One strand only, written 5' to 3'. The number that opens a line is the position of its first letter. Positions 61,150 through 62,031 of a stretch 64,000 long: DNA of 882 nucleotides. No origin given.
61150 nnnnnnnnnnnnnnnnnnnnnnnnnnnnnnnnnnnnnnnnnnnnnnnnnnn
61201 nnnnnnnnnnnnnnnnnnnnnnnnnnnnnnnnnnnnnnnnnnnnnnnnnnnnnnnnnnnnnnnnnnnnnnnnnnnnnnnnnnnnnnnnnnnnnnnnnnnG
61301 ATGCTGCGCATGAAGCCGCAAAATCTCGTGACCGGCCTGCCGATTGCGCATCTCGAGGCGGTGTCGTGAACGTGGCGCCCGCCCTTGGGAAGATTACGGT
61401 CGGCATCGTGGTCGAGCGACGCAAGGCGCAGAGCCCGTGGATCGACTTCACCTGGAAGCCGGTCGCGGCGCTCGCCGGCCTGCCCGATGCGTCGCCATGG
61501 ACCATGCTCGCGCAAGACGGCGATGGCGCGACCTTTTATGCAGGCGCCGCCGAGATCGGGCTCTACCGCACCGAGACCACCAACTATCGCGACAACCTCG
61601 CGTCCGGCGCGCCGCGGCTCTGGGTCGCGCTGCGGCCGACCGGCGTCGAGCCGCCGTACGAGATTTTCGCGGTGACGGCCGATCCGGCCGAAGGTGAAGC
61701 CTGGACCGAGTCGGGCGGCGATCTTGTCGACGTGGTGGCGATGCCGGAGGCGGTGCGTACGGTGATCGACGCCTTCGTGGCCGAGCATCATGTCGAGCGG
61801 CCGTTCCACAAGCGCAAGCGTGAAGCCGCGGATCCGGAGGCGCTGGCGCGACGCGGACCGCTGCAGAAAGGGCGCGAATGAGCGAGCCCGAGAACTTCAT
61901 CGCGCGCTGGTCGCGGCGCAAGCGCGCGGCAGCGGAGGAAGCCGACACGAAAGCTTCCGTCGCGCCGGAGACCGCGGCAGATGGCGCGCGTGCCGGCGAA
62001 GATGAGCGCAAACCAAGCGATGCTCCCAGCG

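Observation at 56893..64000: Conserved but uncharacterised gene set flanking a Tat-exported formate dehydrogenase - best candidate for an undescribed system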

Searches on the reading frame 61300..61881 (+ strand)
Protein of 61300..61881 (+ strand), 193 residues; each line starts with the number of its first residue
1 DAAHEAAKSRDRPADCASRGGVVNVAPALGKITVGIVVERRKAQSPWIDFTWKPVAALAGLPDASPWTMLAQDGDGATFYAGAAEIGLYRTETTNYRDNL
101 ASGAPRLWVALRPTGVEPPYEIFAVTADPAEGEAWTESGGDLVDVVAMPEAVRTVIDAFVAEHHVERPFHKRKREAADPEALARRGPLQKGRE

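Call 3: search_protein_families(library=pfam, proteins=[window:61300-61881:+], max_evalue=0.01)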
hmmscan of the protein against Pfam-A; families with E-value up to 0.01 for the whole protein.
window:61300-61881:+ (193 aa): 1 family
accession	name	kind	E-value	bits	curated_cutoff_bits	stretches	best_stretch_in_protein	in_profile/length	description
PF11749.13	DUF3305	-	4e-41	141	25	1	34-173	2-140/140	Protein of unknown function (DUF3305)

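Call 4: search_protein_families(library=ncbifam, proteins=[window:61300-61881:+], max_evalue=0.01)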
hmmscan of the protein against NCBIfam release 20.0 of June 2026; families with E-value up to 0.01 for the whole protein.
window:61300-61881:+ (193 aa): 1 family
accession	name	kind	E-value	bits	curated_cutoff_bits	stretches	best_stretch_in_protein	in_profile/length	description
NF011058.0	PRK14489.1-3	exception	8.7e-30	103.5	820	1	27-180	213-368/382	molybdenum cofactor guanylyltransferase MobA, DUF3305 domain-containing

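Call 27: search_dna_similar(query=window:61366-61878:+, collection=plasmids, mode=protein, rows=spread, max_rows=40, max_evalue=0.001)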
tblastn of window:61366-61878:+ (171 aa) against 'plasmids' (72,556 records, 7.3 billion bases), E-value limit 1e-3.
Records with a match: 88; places in all: 88; records where one place covers at least 80% of the query: 88.
Best place of each record, by identity: <60% 88.
By first word of the organism name: Pseudosulfitobacter 47; Sulfitobacter 14; Azospirillum 10; Sinorhizobium 5; Bradyrhizobium 3; Sagittula 3; Alloyangia 2; Methylobacterium 1; Microvirga 1; Salipiger 1; and 1 more.
By predicted mobility (MOB-suite, as given by PLSDB): non-mobilizable 83; mobilizable 3; conjugative 2.
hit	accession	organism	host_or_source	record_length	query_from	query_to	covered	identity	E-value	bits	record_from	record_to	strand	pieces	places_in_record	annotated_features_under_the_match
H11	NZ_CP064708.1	Bradyrhizobium sp. 131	Acmispon strigosus,cell culture,root ...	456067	1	163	95%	58.9%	5e-48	172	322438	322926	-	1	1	DUF3305 domain-containing protein | DUF6352 family protein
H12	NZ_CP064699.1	Bradyrhizobium sp. 183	Acmispon strigosus,cell culture,root ...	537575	1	163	95%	58.9%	5e-48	172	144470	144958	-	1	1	DUF3305 domain-containing protein | DUF6352 family protein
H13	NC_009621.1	Sinorhizobium medicae WSM419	-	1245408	12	163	89%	53.3%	2e-44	162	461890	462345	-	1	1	record has no annotation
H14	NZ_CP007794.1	Azospirillum argentinense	Triticum aestivum L.,Root,wheat ...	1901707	12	171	94%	49.1%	5e-43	158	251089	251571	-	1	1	record has no annotation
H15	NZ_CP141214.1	Sinorhizobium meliloti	alfalfa,Isolate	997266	12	163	89%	50.7%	1e-42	157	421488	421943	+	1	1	DUF3305 domain-containing protein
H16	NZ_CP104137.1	Sinorhizobium sp. C101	Phaseolus vulgaris,cell ...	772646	12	163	89%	50.7%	3e-42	156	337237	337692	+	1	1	DUF3305 domain-containing protein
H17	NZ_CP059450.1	Azospirillum brasilense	Prokaryotes,soil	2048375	12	168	92%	48.4%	2e-42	157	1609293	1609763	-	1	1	none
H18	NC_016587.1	Azospirillum lipoferum 4B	-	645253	22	171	88%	44.7%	7e-33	129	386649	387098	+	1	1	DUF3305 domain-containing protein | DUF3306 domain-containing protein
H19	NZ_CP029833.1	Azospirillum ramasamyi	single cell,Cow dung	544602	23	162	82%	45.0%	4e-31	124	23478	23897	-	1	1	DUF3305 domain-containing protein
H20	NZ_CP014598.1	Salipiger sp. CCB-MM3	mangrove soil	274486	10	155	85%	35.6%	4e-21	96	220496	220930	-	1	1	DUF3305 domain-containing protein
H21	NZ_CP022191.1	Alloyangia pacifica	cell culture,oil-contaminated sediment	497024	12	155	84%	34.0%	3e-19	91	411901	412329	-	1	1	DUF3305 domain-containing protein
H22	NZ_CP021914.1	Sagittula sp. P11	cell culture,sulfidic waters (60 m) ...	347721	12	153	83%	34.5%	6e-17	84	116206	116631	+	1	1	DUF3305 domain-containing protein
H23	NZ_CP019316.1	Tateyamaria omphalii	Single cell,seawater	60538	12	153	83%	33.1%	2e-18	89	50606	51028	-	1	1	DUF3305 domain-containing protein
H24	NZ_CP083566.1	Sulfitobacter sp. W027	-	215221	12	153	83%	31.9%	1e-14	78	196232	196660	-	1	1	DUF3305 domain-containing protein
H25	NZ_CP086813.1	Pseudosulfitobacter pseudonitzschiae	Trieres chinensis,The surface seawater ...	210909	10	153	84%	30.8%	5e-16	81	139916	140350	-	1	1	DUF3305 domain-containing protein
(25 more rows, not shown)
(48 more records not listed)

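Call 28: get_annotated_region(hit=H18, flank=10000)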
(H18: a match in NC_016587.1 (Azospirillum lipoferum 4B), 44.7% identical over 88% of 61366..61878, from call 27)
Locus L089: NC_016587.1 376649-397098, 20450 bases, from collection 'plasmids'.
description: Azospirillum lipoferum 4B plasmid AZO_p4, complete sequence
organism: Azospirillum lipoferum 4B (NCBI taxid 862719)
taxonomy: Bacteria; Pseudomonadota; Alphaproteobacteria; Rhodospirillales; Azospirillaceae; Azospirillum; Azospirillum lipoferum; Azospirillum lipoferum 4B
host: -; source: -; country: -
typing (MOB-suite, as given by PLSDB): non-mobilizable
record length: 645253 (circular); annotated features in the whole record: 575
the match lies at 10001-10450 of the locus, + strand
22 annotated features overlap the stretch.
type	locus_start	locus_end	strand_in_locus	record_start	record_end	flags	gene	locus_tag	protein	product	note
CDS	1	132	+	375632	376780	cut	-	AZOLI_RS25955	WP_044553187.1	glycosyltransferase family 4 protein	-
CDS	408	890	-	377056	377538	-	-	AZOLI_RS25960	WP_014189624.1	Lrp/AsnC family transcriptional regulator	-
CDS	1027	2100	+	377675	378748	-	hppD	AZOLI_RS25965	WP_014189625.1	4-hydroxyphenylpyruvate dioxygenase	GO:0006559 - L-phenylalanine catabolic process [Evidence IEA]; GO:0006572 - tyrosine catabolic process [Evidence IEA]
CDS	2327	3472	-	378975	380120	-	-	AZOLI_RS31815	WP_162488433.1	hypothetical protein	-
CDS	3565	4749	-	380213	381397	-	-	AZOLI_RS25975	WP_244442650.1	AI-2E family transporter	GO:1905887 - autoinducer AI-2 transmembrane transport [Evidence IEA]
CDS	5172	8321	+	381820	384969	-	-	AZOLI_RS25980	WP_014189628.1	carbohydrate-binding domain-containing protein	-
CDS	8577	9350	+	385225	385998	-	-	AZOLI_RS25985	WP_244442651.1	phytochelatin synthase family protein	GO:0046938 - phytochelatin biosynthetic process [Evidence IEA]; GO:0010038 - response to metal ion [Evidence IEA]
CDS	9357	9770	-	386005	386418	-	-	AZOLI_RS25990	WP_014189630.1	hypothetical protein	-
CDS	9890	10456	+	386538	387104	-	-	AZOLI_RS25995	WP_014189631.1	DUF3305 domain-containing protein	-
CDS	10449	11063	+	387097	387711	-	-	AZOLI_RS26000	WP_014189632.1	DUF3306 domain-containing protein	-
CDS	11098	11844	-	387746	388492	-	-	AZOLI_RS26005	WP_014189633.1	glucose 1-dehydrogenase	-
CDS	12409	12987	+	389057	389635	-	-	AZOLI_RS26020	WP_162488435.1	hypothetical protein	-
CDS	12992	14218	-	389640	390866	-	-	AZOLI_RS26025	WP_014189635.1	PepSY-associated TM helix domain-containing protein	-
CDS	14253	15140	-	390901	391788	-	-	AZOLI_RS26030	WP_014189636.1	energy transducer TonB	-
CDS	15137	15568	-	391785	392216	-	exbD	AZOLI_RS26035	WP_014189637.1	TonB system transport protein ExbD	-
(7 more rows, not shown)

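Call 29: get_annotated_region(hit=H25, flank=10000)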
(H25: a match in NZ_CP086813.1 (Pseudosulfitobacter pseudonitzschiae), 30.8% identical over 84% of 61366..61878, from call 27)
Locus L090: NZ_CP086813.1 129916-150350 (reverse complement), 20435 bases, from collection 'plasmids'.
description: Pseudosulfitobacter pseudonitzschiae strain TC12-54 plasmid P5, complete sequence
organism: Pseudosulfitobacter pseudonitzschiae (NCBI taxid 1402135)
taxonomy: Bacteria; Pseudomonadota; Alphaproteobacteria; Rhodobacterales; Roseobacteraceae; Pseudosulfitobacter; Pseudosulfitobacter pseudonitzschiae
host: -; source: Trieres chinensis,The surface seawater at the Pearl River Estuary; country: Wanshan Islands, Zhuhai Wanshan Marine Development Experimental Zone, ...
typing (MOB-suite, as given by PLSDB): non-mobilizable
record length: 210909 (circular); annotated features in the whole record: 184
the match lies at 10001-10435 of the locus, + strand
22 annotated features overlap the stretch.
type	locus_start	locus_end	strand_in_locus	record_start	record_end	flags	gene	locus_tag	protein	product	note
CDS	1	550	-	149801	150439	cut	-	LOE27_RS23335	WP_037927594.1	PAS domain-containing protein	-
CDS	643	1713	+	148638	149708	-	-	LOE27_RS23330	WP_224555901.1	beta-eliminating lyase-related protein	GO:0006520 - amino acid metabolic process [Evidence IEA]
CDS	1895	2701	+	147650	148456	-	dmdD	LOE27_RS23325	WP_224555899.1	methylthioacryloyl-CoA hydratase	-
CDS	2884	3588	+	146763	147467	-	-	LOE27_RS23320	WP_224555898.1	ABC transporter permease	GO:0055085 - transmembrane transport [Evidence IEA]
CDS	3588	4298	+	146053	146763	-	-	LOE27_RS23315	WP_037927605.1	ATP-binding cassette domain-containing protein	-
CDS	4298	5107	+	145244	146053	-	-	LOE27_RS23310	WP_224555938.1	substrate-binding domain-containing protein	-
CDS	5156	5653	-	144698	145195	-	-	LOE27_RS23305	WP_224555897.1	DUF6505 family protein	-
CDS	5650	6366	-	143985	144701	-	-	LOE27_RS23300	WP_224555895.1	biotin/lipoate--protein ligase family protein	-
CDS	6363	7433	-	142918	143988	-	-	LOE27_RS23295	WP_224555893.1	Mrp/NBP35 family ATP-binding protein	-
CDS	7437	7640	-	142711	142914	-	-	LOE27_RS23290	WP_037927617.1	DUF6494 family protein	-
CDS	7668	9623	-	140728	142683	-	-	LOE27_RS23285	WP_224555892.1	4Fe-4S binding protein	-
CDS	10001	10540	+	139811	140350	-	-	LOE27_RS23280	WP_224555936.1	DUF3305 domain-containing protein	-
CDS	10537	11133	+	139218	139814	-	-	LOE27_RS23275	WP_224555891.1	DUF3306 domain-containing protein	-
CDS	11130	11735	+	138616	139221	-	-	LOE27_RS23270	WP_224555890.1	molecular chaperone TorD family protein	-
CDS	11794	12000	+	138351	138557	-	-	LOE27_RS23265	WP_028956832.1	hypothetical protein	-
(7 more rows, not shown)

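Call 30: get_annotated_region(hit=H20, flank=10000)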
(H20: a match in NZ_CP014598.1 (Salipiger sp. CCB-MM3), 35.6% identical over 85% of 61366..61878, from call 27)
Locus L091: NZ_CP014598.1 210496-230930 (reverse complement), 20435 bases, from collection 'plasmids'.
description: Salipiger sp. CCB-MM3 plasmid unnamed2, complete sequence
organism: Salipiger sp. CCB-MM3 (NCBI taxid 1792508)
taxonomy: Bacteria; Pseudomonadota; Alphaproteobacteria; Rhodobacterales; Roseobacteraceae; Salipiger; Salipiger sp. CCB-MM3
host: -; source: mangrove soil; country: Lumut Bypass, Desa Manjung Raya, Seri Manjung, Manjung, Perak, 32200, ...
typing (MOB-suite, as given by PLSDB): non-mobilizable; replicon rep_cluster_567
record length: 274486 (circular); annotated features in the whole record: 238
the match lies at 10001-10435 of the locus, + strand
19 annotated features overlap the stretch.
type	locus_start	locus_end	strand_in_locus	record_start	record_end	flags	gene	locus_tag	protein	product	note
CDS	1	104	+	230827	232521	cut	-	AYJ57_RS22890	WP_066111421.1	NAD(P)H-dependent oxidoreductase subunit E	-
CDS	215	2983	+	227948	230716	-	fdhF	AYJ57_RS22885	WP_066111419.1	formate dehydrogenase subunit alpha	GO:0015942 - formate metabolic process [Evidence IEA]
CDS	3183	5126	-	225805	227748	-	-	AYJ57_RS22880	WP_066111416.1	cache domain-containing protein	-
CDS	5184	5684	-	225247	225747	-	-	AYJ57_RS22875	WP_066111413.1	DUF6505 family protein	-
CDS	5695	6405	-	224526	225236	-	-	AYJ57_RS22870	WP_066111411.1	biotin/lipoate--protein ligase family protein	-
CDS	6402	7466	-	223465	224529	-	apbC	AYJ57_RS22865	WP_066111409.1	iron-sulfur cluster carrier protein ApbC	GO:0016226 - iron-sulfur cluster assembly [Evidence IEA]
CDS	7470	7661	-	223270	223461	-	-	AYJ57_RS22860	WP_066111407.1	DUF6494 family protein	-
CDS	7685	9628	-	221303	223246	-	-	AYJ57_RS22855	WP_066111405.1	4Fe-4S binding protein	-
CDS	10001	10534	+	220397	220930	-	-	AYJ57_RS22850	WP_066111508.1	DUF3305 domain-containing protein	-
CDS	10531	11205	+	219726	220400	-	-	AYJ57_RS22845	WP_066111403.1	DUF3306 domain-containing protein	-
CDS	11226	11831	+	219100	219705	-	-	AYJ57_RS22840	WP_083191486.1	molecular chaperone TorD family protein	-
CDS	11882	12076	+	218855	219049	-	-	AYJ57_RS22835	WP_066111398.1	twin-arginine translocation signal domain-containing protein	-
CDS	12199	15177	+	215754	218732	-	-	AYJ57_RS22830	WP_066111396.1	formate dehydrogenase subunit alpha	-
CDS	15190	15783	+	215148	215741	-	fdh3B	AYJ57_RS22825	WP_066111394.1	formate dehydrogenase FDH3 subunit beta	-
CDS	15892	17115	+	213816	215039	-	-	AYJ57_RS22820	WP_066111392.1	formate dehydrogenase subunit gamma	GO:0009061 - anaerobic respiration [Evidence IEA]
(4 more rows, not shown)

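Call 37: search_solved_structures(query=A2, max_evalue=10)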
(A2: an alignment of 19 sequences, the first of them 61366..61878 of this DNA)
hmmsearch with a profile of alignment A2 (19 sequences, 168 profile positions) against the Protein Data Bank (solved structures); distinct sequences matched with E-value up to 10: 3.
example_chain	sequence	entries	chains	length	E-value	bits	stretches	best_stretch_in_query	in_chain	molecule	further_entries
8hmc_A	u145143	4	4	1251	0.12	15.2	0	43-104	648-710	Intraflagellar transport protein 122 homolog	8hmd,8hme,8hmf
9jp6_A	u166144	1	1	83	0.22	14.3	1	96-131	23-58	nuclease encoded by gene PAOP5_157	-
9n2y_A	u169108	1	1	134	0.79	12.5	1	53-115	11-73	LM1843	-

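Call 43: find_homologous_proteins(query=A2, max_evalue=0.001)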
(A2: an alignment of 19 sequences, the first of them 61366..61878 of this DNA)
Query A2 (19 sequences) (171 aa, profile of the alignment): 7588 proteins with E <= 0.001 among 8000 candidates; the best 120 are listed.
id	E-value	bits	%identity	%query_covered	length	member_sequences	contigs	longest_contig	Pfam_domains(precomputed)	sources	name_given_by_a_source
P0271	2.0e-67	244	71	100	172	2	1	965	PF11749.14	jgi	jgi:hypothetical protein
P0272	3.3e-67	243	69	96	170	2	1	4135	PF11749.14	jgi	jgi:Protein of unknown function (DUF3305)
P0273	1.3e-66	241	68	100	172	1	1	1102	PF11749.14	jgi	jgi:hypothetical protein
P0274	1.4e-66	241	81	98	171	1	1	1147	PF11749.14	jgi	-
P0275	1.5e-66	241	65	92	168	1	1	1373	PF11749.14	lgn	-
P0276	1.8e-66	241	81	98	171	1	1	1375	PF11749.14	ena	-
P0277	1.8e-66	241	72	96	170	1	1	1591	PF11749.14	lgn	-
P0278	1.9e-66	241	72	95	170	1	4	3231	PF11749.14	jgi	jgi:hypothetical protein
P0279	2.0e-66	241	71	94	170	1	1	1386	PF11749.14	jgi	jgi:hypothetical protein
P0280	2.1e-66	241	81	98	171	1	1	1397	PF11749.14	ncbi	-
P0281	2.1e-66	241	81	98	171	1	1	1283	PF11749.14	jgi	-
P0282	2.2e-66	241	63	95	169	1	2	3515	PF11749.14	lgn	-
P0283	2.3e-66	241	71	94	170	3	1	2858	PF11749.14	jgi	jgi:hypothetical protein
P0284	2.7e-66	240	71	94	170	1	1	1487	PF11749.14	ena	-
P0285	2.8e-66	240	68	100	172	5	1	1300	PF11749.14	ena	-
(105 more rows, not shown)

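Call 55: predict_structure(alignment_id=A5)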
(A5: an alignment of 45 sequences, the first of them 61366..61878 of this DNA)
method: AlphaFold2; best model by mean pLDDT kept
length: 171 residues; sequences in the alignment: 45
mean_pLDDT: 86.4   pTM: 0.75
mean pLDDT of the five models: 86.4, 85.6, 84.7, 84.6, 84.3
residues with pLDDT >= 90: 117; 70-90: 24; 50-70: 24; < 50: 6
segments of 3 or more residues with pLDDT < 50: 168-171
pLDDT, mean of each block of 10 residues (from residue 1): 78 96 91 94 94 94 94 94 96 92 95 88 97 96 69 55 50 38
secondary structure, 60 per line:
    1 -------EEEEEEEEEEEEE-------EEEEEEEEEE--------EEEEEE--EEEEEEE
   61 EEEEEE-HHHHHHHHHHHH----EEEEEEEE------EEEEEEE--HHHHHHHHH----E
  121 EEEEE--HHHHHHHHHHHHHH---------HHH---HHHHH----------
elements in order: E8-20 E28-37 E46-51 E54-66 H68-79 E84-91 E98-104 H107-115 E120-125 H128-141 H157-161

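Call 58: fold_search(model_id=the predicted structure, library=pdb)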
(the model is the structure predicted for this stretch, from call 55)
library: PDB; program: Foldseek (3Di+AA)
matches with E <= 10: 387; with E <= 0.001: 0
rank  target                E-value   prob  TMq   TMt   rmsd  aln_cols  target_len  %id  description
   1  8eti_S                5.3e-01  0.06  0.19  0.19  14.2       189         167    7  Fkbp39 associated 60S nascent ribosome State 1 (released 2022-11-30)
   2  7m7w_D                5.3e-01  0.06  0.12  0.10  16.3       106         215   14  Antibodies to the SARS-CoV-2 receptor-binding domain that maximize breadth and resistance to viral escape (released 2021-05-05)
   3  8azw_I                6.3e-01  0.08  0.21  0.21  14.6       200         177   10  Cryo-EM structure of the plant 60S subunit (released 2023-06-07)
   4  5aj0_AS               6.3e-01  0.06  0.19  0.18  14.1       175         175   10  Cryo electron microscopy of actively translating human polysomes (POST state). (released 2015-05-20)
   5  5xxb_R                7.0e-01  0.06  0.18  0.17  14.3       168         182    8  Large subunit of Toxoplasma gondii ribosome (released 2017-08-30)
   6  8esq_S                8.4e-01  0.04  0.17  0.18  14.6       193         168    9  Ytm1 associated nascent 60S ribosome State 2 (released 2022-11-30)
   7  9h3g_AL               1.1e+00  0.07  0.22  0.22  13.7       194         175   10  Structure of the Arabidopsis thaliana 80S ribosome in complex with P- and E-site tRNAs and mRNA (released 2026-02-04)
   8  7oyc_S1               1.1e+00  0.05  0.19  0.19  14.7       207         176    9  Cryo-EM structure of the Xenopus egg 80S ribosome (released 2022-07-20)
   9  8eug_S                1.1e+00  0.04  0.17  0.18  14.1       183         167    8  Ytm1 associated nascent 60S ribosome State 3 (released 2022-11-30)
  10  6s8d_L                1.1e+00  0.04  0.10  0.13  11.8        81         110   14  Structure of ZEBOV GP in complex with 1T0227 antibody (released 2020-02-12)
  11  8esr_S                1.1e+00  0.03  0.18  0.18  14.7       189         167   10  Ytm1 associated nascent 60S ribosome (-fkbp39) State 2 (released 2022-11-30)
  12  9ndp_S                1.3e+00  0.04  0.16  0.16  14.7       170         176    7  Structure of stalled ribosome and nascent chain in complex with NMT2 and NAC (released 2025-09-10)
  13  7e8c_L                1.4e+00  0.05  0.10  0.15  12.7        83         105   19  SARS-CoV-2 S-6P in complex with 9 Fabs (released 2021-06-09)
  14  9axt_Be               1.4e+00  0.05  0.19  0.19  14.5       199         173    8  Non-translating S. pombe ribosome (released 2024-10-16)
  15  9o55_L                1.4e+00  0.04  0.10  0.14  12.1        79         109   11  Structure of a synthetic antibody (RM010) in complex with a class I MHC presenting a hapten-peptide conjugate (released 2025-07-23)
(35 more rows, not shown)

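Call 67: get_annotated_region(hit=H17, flank=12000)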
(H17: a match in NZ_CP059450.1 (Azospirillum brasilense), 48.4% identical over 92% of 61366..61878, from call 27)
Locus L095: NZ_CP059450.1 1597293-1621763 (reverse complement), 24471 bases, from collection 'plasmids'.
description: Azospirillum brasilense strain 2020WEIHUA_K plasmid unnamed1, complete sequence
organism: Azospirillum brasilense (NCBI taxid 192)
taxonomy: Bacteria; Pseudomonadota; Alphaproteobacteria; Rhodospirillales; Azospirillaceae; Azospirillum; Azospirillum brasilense
host: -; source: Prokaryotes,soil; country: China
typing (MOB-suite, as given by PLSDB): mobilizable; replicon rep_cluster_622; relaxase MOBP
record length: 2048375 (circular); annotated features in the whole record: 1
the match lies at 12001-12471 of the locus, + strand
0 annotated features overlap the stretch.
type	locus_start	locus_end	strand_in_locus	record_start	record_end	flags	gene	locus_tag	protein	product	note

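Call 68: get_annotated_region(hit=H19, flank=12000)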
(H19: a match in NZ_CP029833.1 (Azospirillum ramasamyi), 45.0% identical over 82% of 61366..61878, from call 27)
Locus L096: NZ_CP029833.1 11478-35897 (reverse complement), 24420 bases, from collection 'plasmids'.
description: Azospirillum ramasamyi strain M2T2B2 plasmid unnamed3, complete sequence
organism: Azospirillum ramasamyi (NCBI taxid 682998)
taxonomy: Bacteria; Pseudomonadota; Alphaproteobacteria; Rhodospirillales; Azospirillaceae; Azospirillum; Azospirillum ramasamyi
host: -; source: single cell,Cow dung; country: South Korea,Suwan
typing (MOB-suite, as given by PLSDB): non-mobilizable
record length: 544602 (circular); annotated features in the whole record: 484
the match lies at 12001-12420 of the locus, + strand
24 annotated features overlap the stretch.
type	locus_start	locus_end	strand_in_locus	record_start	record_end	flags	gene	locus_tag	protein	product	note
CDS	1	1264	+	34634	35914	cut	-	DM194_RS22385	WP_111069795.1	glycosyltransferase family 4 protein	-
CDS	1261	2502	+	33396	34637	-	-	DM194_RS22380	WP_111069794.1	glycosyltransferase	-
CDS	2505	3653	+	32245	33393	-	-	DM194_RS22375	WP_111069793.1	glycosyltransferase family 4 protein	-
CDS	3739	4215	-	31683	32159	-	-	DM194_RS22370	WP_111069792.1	Lrp/AsnC family transcriptional regulator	-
CDS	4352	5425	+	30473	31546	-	hppD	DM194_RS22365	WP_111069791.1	4-hydroxyphenylpyruvate dioxygenase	GO:0006559 - L-phenylalanine catabolic process [Evidence IEA]; GO:0006572 - tyrosine catabolic process [Evidence IEA]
CDS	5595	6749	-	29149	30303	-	-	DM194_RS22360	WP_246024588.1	AI-2E family transporter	GO:1905887 - autoinducer AI-2 transmembrane transport [Evidence IEA]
CDS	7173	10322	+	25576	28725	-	-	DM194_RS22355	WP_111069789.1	carbohydrate-binding domain-containing protein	-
CDS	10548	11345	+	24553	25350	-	-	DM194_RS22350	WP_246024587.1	phytochelatin synthase family protein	GO:0046938 - phytochelatin biosynthetic process [Evidence IEA]; GO:0010038 - response to metal ion [Evidence IEA]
CDS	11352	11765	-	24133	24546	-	-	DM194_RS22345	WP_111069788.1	hypothetical protein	-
CDS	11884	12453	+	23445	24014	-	-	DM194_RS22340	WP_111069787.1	DUF3305 domain-containing protein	-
CDS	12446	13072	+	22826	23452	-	-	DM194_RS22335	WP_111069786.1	DUF3306 domain-containing protein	-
CDS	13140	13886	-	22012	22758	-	-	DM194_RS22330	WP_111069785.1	SDR family oxidoreductase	-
CDS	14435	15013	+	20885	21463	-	-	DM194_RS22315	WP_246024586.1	hypothetical protein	-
CDS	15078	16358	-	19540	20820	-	-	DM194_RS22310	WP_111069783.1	PepSY-associated TM helix domain-containing protein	-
CDS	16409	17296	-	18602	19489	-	-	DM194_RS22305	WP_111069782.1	energy transducer TonB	-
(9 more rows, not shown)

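Call 72: search_protein_families(library=pfam, proteins=[L090:7440-7640:-], max_evalue=1)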
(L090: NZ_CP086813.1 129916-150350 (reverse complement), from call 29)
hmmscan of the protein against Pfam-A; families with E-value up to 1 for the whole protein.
L090:7440-7640:- (67 aa): 1 family
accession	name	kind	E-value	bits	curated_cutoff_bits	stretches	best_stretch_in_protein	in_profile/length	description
PF20104.4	DUF6494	-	1.5e-27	96.2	24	1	1-60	1-66/68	Family of unknown function (DUF6494)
